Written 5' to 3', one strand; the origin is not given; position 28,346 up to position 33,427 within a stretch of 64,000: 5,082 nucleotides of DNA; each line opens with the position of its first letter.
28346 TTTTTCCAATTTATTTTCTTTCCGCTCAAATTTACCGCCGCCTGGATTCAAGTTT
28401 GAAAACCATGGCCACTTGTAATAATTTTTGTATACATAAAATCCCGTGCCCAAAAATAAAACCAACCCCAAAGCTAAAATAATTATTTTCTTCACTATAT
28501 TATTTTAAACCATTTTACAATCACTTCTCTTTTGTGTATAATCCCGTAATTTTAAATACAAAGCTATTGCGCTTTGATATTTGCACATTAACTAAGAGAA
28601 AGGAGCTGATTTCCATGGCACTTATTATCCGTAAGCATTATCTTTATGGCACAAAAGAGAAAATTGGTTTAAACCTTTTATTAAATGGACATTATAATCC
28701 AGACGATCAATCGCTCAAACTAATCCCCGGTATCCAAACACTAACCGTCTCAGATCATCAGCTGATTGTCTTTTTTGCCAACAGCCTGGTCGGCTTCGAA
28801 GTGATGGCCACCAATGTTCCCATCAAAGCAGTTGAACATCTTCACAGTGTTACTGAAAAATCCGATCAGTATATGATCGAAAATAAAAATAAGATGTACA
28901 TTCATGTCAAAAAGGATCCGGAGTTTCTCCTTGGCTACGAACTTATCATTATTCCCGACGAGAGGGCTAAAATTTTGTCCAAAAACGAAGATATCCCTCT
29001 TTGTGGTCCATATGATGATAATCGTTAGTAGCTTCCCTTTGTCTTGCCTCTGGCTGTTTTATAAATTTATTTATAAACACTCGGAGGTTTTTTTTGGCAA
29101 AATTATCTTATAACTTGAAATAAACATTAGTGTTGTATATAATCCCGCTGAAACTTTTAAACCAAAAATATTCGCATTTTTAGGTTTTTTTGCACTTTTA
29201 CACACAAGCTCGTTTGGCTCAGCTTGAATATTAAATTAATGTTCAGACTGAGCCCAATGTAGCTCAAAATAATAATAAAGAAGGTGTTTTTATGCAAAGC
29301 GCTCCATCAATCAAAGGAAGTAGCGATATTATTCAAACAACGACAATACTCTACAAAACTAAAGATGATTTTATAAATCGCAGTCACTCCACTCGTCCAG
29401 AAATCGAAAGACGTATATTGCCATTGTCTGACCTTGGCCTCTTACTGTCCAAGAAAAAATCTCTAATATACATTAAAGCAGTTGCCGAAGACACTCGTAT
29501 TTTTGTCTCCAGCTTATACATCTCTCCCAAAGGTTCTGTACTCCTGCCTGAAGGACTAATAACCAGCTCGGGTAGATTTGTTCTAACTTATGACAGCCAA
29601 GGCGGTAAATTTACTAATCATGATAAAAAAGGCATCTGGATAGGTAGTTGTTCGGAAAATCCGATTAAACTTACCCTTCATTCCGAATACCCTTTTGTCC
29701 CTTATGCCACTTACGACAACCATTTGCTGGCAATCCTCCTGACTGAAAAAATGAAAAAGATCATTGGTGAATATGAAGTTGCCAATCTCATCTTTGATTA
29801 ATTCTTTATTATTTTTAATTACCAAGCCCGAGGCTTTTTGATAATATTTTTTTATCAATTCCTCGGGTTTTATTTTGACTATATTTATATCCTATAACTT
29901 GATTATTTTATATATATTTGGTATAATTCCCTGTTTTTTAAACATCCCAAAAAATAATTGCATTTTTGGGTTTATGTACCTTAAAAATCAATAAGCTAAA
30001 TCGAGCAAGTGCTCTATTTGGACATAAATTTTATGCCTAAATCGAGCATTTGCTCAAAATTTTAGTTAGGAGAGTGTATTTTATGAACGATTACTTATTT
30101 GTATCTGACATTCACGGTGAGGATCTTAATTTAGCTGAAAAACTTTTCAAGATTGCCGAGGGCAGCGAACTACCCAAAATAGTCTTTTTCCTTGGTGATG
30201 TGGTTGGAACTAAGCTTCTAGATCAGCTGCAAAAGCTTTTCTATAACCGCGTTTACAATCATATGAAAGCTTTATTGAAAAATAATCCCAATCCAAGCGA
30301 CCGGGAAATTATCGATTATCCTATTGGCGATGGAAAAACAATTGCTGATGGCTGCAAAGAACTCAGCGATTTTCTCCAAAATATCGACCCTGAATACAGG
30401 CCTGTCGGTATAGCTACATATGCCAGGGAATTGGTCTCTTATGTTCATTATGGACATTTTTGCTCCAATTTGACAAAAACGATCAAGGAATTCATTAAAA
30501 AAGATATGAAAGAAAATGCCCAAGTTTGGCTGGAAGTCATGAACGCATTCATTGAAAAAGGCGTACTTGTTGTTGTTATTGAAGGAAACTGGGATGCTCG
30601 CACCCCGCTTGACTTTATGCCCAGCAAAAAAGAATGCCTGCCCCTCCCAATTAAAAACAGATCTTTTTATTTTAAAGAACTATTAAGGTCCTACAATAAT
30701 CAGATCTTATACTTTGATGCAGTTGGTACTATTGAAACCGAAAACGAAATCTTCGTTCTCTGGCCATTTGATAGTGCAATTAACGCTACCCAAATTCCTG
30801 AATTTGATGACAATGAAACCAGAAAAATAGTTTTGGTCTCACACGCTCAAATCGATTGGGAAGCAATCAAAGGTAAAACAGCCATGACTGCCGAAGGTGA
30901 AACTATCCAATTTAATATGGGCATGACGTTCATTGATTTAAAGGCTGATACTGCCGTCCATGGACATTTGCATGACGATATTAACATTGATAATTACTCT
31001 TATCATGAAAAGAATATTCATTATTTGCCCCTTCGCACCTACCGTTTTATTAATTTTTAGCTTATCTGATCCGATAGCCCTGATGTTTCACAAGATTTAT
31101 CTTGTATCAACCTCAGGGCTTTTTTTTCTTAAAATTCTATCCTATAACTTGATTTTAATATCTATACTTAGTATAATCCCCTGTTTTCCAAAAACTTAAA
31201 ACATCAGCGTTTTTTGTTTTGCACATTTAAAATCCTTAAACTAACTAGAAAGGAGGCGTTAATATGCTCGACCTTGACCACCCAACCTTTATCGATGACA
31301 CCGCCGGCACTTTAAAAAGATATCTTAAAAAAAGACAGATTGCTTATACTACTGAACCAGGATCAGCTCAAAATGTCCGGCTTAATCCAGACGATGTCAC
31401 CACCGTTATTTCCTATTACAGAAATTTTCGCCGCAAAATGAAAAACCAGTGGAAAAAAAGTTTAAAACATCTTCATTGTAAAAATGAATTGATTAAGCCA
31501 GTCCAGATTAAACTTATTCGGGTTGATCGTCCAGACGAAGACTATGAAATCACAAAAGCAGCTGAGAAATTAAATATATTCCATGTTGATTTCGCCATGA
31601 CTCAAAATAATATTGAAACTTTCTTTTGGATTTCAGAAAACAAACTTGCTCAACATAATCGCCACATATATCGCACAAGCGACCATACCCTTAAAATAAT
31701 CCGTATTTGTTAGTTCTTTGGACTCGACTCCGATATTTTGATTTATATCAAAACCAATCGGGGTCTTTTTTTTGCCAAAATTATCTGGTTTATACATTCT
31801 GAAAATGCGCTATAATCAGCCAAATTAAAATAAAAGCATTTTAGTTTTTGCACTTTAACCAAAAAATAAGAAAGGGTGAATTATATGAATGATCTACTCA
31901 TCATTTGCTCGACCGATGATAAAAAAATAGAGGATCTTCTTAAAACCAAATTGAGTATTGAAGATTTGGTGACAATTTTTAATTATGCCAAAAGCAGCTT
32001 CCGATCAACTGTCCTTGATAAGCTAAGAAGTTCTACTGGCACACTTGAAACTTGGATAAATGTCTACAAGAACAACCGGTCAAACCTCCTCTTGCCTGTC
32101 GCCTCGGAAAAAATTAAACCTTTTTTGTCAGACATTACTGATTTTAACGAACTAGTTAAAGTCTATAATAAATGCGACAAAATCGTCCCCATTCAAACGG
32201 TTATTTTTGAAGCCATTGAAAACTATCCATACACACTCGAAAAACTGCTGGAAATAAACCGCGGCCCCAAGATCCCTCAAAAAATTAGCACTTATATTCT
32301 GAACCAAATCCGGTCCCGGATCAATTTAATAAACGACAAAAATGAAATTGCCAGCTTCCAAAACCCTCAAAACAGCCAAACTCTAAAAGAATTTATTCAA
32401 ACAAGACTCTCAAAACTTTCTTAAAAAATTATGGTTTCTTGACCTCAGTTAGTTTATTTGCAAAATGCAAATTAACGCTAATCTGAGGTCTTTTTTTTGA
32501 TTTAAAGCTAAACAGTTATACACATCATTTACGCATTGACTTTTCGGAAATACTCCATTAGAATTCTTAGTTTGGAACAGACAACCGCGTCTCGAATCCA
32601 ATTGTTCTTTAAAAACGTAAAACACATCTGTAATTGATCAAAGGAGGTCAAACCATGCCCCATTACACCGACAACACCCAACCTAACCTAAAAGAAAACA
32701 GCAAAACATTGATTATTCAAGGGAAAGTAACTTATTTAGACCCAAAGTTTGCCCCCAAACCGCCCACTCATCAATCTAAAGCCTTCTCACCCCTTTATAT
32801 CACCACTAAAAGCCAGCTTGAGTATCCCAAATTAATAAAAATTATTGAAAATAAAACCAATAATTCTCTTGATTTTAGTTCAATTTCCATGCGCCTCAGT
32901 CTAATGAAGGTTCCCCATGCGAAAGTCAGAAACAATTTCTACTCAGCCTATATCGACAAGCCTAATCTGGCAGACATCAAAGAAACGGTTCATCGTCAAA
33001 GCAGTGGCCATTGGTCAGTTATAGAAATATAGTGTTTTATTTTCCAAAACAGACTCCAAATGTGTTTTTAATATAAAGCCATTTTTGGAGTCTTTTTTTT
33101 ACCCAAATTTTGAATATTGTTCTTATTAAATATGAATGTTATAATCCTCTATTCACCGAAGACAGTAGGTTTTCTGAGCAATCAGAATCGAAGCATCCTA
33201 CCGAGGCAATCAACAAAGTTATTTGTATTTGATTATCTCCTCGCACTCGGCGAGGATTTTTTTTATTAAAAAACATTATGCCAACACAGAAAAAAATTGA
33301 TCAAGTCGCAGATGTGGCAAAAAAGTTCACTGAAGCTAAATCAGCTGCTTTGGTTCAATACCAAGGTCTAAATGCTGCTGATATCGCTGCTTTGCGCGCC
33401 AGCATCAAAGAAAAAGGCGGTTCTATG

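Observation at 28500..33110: Island of six singleton small genes, each with its own near-identical strong promoter, 5'UTR motif and nested-palindrome terminator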

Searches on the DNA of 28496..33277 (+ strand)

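Call 96: search_dna_similar(query=window:28496-33277:+, collection=phages, mode=distant, max_rows=10)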
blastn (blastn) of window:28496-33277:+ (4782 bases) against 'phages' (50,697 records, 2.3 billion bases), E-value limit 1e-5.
No match.
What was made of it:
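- No DNA similarity to 50,697 phage records (call 96).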

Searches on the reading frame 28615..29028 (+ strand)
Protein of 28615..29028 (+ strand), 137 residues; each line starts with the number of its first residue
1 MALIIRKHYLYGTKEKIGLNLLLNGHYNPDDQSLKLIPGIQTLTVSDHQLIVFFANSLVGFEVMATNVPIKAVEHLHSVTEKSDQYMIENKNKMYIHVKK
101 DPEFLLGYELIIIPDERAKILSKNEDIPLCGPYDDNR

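Call 11: search_protein_families(library=pfam, proteins=[window:28615-29028:+], max_evalue=1)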
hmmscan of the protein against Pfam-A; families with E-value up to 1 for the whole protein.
window:28615-29028:+ (137 aa): 0 families

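Call 12: search_protein_families(library=phrogs, proteins=[window:28615-29028:+], max_evalue=1)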
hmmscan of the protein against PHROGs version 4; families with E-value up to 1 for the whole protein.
window:28615-29028:+ (137 aa): 1 family
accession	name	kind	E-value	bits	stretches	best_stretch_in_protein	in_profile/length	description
phrog_10926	-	unknown function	0.17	12.8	1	34-69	7-43/63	-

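Call 13: list_cluster_members(proteins=[window:28615-29028:+, window:29292-29801:+, window:30083-31060:+, window:31264-31713:+, window:31885-32424:+, window:32655-33032:+, window:34378-34851:+, window:33278-33799:+, window:27413-28495:-])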
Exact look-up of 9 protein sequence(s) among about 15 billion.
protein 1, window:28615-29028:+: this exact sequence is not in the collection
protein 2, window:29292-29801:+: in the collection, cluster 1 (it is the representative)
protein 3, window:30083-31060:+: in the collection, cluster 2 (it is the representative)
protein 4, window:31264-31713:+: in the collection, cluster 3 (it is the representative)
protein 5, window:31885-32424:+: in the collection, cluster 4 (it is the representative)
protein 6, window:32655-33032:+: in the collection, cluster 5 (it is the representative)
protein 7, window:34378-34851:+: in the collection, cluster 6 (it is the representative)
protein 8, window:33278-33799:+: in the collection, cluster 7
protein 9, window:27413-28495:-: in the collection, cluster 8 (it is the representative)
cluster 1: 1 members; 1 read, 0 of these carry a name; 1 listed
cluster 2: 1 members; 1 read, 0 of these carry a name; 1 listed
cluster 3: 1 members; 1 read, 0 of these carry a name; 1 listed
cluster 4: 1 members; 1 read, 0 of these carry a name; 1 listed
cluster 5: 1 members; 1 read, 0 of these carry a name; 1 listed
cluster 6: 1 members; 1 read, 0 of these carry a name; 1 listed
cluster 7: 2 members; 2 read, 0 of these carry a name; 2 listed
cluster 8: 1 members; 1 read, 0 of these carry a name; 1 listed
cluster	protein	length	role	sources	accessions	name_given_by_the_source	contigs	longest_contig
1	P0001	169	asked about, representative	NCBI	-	-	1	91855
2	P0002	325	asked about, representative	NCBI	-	-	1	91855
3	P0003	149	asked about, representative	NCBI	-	-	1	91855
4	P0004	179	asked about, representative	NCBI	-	-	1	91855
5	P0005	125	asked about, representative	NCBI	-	-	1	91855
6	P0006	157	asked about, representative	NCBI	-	-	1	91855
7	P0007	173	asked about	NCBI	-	-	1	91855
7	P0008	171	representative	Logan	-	-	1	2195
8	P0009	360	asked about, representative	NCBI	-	-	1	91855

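Call 14: find_encoding_contigs(protein=P0002, flank=10000, max_places=4)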
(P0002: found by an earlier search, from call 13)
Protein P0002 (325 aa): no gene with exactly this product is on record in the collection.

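Call 50: search_protein_families(library=padloc, proteins=[window:28615-29028:+], max_evalue=1)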
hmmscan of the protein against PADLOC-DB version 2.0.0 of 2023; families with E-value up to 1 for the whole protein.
window:28615-29028:+ (137 aa): 0 families

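Call 51: search_protein_families(library=ncbifam, proteins=[window:28615-29028:+], max_evalue=1)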
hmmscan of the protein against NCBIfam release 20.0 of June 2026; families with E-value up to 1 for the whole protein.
window:28615-29028:+ (137 aa): 1 family
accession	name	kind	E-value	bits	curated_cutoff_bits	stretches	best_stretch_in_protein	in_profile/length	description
NF003321.0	PRK04334.1-1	equivalog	0.011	15.4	262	1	63-121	10-66/248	hypothetical protein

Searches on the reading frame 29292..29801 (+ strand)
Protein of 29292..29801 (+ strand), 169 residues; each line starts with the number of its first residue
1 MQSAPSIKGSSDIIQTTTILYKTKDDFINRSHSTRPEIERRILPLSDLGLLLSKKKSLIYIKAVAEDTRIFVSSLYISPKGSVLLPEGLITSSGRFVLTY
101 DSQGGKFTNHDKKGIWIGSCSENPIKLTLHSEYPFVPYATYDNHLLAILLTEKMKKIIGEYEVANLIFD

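Call 11: search_protein_families(library=pfam, proteins=[window:29292-29801:+], max_evalue=1)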
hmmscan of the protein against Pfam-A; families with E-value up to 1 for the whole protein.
window:29292-29801:+ (169 aa): 0 families

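Call 12: search_protein_families(library=phrogs, proteins=[window:29292-29801:+], max_evalue=1)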
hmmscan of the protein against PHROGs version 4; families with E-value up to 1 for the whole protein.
window:29292-29801:+ (169 aa): 1 family
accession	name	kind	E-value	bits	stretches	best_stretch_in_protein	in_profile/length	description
phrog_32339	-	unknown function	0.032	14.9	0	13-68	8-60/172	-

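Call 50: search_protein_families(library=padloc, proteins=[window:29292-29801:+], max_evalue=1)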
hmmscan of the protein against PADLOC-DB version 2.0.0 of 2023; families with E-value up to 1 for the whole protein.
window:29292-29801:+ (169 aa): 0 families

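Call 51: search_protein_families(library=ncbifam, proteins=[window:29292-29801:+], max_evalue=1)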
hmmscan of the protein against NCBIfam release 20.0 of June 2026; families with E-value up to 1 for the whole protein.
window:29292-29801:+ (169 aa): 0 families

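Call 62: search_protein_representatives(protein=window:29292-29801:+)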
Query: 169 residues. Proteins with E-value up to 0.001 (for the whole library): 1; up to 1e-10: 1; up to 1e-30: 1. The best 1 are listed.
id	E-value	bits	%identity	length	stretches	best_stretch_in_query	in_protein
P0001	1.7e-105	365.9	100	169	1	1-169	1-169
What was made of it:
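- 29292..29801 (+): Gene b, 169 aa, orphan. No homologue other than itself among 1.84 billion representative proteins (call 62).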

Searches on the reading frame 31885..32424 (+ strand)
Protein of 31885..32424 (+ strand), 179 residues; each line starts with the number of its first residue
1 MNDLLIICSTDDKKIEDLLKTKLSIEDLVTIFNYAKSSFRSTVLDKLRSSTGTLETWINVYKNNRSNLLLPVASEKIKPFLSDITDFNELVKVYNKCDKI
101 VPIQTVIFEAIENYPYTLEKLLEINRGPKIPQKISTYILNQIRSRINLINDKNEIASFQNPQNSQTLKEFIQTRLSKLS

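Call 11: search_protein_families(library=pfam, proteins=[window:31885-32424:+], max_evalue=1)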
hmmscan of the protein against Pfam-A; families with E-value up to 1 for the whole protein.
window:31885-32424:+ (179 aa): 2 families
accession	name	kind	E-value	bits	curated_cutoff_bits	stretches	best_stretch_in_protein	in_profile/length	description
PF20833.2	RNase_E_G_Thio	-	0.09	13.4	26.8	1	129-157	40-68/86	RNase E/G, Thioredoxin-like domain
PF14726.11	RTTN_N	-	0.13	13.5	25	0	13-46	19-52/97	Rotatin, an armadillo repeat protein, centriole functioning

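Call 12: search_protein_families(library=phrogs, proteins=[window:31885-32424:+], max_evalue=1)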
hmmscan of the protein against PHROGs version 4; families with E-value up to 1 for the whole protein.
window:31885-32424:+ (179 aa): 0 families

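Call 50: search_protein_families(library=padloc, proteins=[window:31885-32424:+], max_evalue=1)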
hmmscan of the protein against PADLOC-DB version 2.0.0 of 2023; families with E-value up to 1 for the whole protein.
window:31885-32424:+ (179 aa): 1 family
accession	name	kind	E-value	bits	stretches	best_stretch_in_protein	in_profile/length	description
PDLC04980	PDC-S26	-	0.0038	14.6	1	95-172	188-265/389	-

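Call 51: search_protein_families(library=ncbifam, proteins=[window:31885-32424:+], max_evalue=1)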
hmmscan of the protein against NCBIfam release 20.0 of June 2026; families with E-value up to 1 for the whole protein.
window:31885-32424:+ (179 aa): 1 family
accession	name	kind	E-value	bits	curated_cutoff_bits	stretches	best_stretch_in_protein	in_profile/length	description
NF006307.0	PRK08507.1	equivalog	0.0043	16.3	295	1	20-92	191-254/275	prephenate dehydrogenase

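Call 52: find_homologous_proteins(query=window:31885-32424:+, max_evalue=0.01)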
Query window:31885-32424:+ (179 aa): 1 proteins with E <= 0.01 among 51 candidates.
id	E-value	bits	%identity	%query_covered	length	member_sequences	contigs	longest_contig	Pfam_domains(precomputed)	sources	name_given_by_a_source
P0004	1.3e-107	374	100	100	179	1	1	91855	-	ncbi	-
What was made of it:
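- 31885..32424 (+): Gene e, 179 aa, fast-evolving resident of the slot. No word-index homologue (call 52).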

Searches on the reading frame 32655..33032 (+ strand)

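Call 11: search_protein_families(library=pfam, proteins=[window:32655-33032:+], max_evalue=1)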
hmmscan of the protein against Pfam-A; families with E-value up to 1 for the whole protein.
window:32655-33032:+ (125 aa): 0 families

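Call 12: search_protein_families(library=phrogs, proteins=[window:32655-33032:+], max_evalue=1)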
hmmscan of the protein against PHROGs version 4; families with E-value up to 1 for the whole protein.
window:32655-33032:+ (125 aa): 0 families

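Call 50: search_protein_families(library=padloc, proteins=[window:32655-33032:+], max_evalue=1)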
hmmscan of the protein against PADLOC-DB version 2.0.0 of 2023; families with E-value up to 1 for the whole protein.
window:32655-33032:+ (125 aa): 0 families

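Call 51: search_protein_families(library=ncbifam, proteins=[window:32655-33032:+], max_evalue=1)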
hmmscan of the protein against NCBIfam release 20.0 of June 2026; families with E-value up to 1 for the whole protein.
window:32655-33032:+ (125 aa): 1 family
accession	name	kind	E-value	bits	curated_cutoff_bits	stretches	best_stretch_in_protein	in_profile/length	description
NF003266.0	PRK04235.1-5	equivalog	0.0099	15.5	329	1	60-119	35-95/197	hypothetical protein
